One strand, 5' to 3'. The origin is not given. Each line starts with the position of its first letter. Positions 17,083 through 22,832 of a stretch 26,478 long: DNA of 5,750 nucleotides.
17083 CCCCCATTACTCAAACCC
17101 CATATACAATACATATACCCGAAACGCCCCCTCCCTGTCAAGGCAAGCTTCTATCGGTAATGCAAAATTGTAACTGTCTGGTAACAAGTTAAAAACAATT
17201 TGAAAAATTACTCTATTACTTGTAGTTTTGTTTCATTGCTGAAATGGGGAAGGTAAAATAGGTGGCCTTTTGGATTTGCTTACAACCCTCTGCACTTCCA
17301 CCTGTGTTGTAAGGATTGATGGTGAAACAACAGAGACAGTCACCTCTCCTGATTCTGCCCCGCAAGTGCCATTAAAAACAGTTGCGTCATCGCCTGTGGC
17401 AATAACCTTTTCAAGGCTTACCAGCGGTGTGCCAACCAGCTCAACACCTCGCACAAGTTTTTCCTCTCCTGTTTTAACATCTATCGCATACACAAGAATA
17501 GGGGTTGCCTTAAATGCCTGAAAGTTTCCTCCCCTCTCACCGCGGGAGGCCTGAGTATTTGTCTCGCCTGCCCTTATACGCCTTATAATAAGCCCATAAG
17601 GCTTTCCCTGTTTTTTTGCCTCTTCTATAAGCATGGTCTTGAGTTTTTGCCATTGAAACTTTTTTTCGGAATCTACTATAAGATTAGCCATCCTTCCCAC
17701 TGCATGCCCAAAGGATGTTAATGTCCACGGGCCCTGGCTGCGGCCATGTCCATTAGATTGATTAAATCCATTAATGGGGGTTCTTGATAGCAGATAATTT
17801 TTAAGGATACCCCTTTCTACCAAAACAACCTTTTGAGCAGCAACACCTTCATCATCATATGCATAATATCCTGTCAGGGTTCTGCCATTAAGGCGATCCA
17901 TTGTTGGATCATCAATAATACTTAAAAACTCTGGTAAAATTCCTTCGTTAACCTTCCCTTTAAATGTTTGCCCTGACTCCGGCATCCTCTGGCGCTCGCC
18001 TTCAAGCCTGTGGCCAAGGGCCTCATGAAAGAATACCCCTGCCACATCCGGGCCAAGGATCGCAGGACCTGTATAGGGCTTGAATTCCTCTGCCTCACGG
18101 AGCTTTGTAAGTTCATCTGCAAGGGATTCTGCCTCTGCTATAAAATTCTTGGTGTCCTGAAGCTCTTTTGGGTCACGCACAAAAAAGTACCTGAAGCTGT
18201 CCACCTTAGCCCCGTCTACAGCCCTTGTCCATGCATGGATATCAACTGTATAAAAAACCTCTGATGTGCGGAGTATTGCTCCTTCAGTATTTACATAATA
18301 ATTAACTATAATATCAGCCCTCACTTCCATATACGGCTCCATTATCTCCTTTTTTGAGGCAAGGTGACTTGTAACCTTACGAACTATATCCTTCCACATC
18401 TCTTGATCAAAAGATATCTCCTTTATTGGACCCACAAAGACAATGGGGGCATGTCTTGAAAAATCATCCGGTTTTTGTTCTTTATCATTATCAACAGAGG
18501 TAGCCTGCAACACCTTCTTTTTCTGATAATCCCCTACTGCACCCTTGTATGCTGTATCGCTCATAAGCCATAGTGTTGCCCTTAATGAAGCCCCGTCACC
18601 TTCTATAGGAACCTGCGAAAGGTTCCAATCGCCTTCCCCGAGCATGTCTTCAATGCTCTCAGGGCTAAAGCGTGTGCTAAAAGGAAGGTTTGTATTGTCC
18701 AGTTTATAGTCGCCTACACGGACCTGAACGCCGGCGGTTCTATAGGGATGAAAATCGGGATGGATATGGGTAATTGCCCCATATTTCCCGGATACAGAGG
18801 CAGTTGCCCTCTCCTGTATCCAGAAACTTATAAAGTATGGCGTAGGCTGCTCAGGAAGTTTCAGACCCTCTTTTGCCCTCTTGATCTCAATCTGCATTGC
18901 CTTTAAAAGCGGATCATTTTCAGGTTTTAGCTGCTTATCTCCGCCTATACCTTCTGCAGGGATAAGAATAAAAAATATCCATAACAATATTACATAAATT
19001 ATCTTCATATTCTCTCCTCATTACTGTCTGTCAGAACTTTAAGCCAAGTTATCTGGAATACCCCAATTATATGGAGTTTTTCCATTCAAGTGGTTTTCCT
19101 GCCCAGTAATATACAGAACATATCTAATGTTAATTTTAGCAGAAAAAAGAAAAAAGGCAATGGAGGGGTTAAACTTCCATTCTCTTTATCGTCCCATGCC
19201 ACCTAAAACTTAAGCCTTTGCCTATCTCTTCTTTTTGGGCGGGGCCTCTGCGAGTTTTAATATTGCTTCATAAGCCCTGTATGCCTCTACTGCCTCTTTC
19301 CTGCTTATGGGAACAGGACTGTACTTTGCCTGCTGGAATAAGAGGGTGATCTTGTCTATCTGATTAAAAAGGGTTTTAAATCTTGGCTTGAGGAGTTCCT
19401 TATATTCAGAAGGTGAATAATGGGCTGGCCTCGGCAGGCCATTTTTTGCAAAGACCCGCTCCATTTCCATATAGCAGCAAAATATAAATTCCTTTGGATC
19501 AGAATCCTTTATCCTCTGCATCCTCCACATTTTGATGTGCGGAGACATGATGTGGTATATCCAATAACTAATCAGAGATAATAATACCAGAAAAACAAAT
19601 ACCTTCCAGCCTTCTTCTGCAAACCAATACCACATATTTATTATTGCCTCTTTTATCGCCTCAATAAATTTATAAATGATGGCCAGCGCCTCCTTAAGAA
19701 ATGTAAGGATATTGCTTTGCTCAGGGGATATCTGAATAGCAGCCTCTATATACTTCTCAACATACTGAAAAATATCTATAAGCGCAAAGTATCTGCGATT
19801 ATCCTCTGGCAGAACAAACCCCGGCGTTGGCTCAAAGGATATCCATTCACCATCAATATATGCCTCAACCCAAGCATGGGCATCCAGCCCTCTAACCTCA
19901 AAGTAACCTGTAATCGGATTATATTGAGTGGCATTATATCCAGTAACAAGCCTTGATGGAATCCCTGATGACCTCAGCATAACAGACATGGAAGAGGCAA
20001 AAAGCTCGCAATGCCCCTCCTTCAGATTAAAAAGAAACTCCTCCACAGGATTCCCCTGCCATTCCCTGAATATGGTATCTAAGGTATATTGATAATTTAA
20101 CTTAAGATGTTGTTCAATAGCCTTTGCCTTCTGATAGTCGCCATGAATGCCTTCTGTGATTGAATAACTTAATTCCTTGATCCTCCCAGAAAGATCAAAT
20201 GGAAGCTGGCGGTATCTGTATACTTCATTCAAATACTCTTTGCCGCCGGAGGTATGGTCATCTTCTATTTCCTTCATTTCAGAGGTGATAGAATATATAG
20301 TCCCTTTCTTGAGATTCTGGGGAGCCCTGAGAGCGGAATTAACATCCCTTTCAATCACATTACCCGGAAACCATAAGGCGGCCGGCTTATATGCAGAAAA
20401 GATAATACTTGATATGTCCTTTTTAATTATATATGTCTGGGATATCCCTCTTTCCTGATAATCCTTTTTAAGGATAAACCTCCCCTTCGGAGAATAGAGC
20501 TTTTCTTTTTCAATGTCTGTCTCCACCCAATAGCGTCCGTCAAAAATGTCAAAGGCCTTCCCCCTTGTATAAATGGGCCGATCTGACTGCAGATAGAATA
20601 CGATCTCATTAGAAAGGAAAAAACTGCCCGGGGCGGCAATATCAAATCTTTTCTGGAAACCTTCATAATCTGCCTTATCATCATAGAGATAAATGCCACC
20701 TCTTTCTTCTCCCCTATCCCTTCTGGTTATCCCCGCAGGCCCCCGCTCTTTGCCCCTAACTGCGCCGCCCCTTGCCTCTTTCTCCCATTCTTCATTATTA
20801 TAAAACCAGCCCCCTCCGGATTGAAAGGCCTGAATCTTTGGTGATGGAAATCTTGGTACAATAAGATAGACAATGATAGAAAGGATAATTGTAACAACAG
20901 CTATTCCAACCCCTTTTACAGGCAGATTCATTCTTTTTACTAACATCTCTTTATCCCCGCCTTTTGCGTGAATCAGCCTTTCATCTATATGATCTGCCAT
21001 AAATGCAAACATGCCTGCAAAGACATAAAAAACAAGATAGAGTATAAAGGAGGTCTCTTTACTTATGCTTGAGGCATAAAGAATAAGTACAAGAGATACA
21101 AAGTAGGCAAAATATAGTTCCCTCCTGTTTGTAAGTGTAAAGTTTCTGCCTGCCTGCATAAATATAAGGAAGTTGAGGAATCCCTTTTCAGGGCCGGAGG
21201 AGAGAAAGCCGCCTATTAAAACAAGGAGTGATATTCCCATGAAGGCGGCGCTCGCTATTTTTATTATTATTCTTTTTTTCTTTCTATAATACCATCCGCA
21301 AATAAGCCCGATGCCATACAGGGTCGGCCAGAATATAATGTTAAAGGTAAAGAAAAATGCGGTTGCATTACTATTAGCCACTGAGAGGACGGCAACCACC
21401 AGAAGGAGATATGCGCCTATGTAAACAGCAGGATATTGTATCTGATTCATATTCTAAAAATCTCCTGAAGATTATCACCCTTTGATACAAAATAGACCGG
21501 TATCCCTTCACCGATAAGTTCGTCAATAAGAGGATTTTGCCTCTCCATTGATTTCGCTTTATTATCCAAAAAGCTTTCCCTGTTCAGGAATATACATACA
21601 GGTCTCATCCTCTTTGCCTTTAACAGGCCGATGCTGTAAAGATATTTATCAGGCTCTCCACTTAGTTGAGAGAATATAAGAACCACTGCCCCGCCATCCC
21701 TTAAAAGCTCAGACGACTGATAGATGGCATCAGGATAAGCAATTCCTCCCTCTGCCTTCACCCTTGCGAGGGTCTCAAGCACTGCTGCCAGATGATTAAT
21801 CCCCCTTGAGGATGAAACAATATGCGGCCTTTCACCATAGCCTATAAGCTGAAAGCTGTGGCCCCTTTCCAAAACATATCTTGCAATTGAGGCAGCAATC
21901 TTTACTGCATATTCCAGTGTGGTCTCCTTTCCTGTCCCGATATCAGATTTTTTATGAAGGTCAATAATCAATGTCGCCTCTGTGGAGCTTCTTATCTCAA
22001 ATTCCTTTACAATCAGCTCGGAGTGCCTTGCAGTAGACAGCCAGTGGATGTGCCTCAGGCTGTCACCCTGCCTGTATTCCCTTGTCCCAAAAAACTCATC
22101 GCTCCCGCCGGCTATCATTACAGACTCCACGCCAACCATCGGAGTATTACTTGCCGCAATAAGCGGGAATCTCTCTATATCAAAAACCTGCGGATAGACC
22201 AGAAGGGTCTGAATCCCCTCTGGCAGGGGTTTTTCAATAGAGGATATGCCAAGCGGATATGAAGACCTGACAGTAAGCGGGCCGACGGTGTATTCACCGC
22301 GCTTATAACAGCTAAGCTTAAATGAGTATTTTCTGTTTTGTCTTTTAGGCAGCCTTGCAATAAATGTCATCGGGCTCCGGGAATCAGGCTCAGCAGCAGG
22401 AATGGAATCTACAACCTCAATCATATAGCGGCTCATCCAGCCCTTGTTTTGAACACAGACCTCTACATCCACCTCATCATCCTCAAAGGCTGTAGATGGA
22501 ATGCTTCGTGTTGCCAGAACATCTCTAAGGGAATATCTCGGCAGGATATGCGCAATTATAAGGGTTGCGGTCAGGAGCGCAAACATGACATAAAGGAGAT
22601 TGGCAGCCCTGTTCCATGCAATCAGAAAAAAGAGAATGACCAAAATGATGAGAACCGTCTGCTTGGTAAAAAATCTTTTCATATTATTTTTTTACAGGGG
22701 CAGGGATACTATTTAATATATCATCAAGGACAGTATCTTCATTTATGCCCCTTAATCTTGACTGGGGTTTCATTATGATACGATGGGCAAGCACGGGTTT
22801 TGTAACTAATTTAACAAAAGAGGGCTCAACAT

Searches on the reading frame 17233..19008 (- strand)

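Call 32: search_protein_families(library=pfam, proteins=[window:17233-19008:-], max_evalue=0.001)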
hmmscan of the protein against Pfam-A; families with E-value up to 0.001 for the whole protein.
window:17233-19008:- (591 aa): 1 family
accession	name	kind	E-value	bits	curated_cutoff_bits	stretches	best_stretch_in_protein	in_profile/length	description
PF19289.4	PmbA_TldD_3rd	-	1e-27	97.2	22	1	315-573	5-219/220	PmbA/TldA metallopeptidase C-terminal domain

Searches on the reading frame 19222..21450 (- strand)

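Call 32: search_protein_families(library=pfam, proteins=[window:19222-21450:-], max_evalue=0.001)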
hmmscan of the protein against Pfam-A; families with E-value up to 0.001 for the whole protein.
window:19222-21450:- (742 aa): 3 families
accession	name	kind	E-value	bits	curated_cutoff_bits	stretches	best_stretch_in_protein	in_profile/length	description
PF01841.26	Transglut_core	-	5.7e-27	94.6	23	1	426-541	2-108/108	Transglutaminase-like superfamily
PF11992.13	TgpA_N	-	5.8e-22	78.6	30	2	40-208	19-191/333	TgpA N-terminal domain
PF13559.11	DUF4129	-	4.5e-08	33.5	24.8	1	659-728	1-69/69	Domain of unknown function (DUF4129)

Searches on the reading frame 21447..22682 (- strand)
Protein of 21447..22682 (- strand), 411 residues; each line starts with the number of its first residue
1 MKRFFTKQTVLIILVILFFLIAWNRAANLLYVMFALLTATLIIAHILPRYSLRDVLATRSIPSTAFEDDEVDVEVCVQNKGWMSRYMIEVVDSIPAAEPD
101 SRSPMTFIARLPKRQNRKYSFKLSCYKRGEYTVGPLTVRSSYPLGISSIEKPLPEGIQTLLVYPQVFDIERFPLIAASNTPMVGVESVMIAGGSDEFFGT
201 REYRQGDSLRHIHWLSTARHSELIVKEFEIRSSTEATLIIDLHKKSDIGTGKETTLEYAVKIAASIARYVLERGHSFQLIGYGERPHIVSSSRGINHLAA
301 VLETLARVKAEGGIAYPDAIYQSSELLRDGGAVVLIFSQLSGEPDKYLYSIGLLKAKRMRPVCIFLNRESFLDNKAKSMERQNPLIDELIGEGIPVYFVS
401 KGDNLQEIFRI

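Call 32: search_protein_families(library=pfam, proteins=[window:21447-22682:-], max_evalue=0.001)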
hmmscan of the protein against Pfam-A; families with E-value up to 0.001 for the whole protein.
window:21447-22682:- (411 aa): 1 family
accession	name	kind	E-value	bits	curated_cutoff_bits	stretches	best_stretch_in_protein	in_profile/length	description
PF01882.25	DUF58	-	1.9e-17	63.7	23.4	1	200-331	2-135/216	Protein of unknown function DUF58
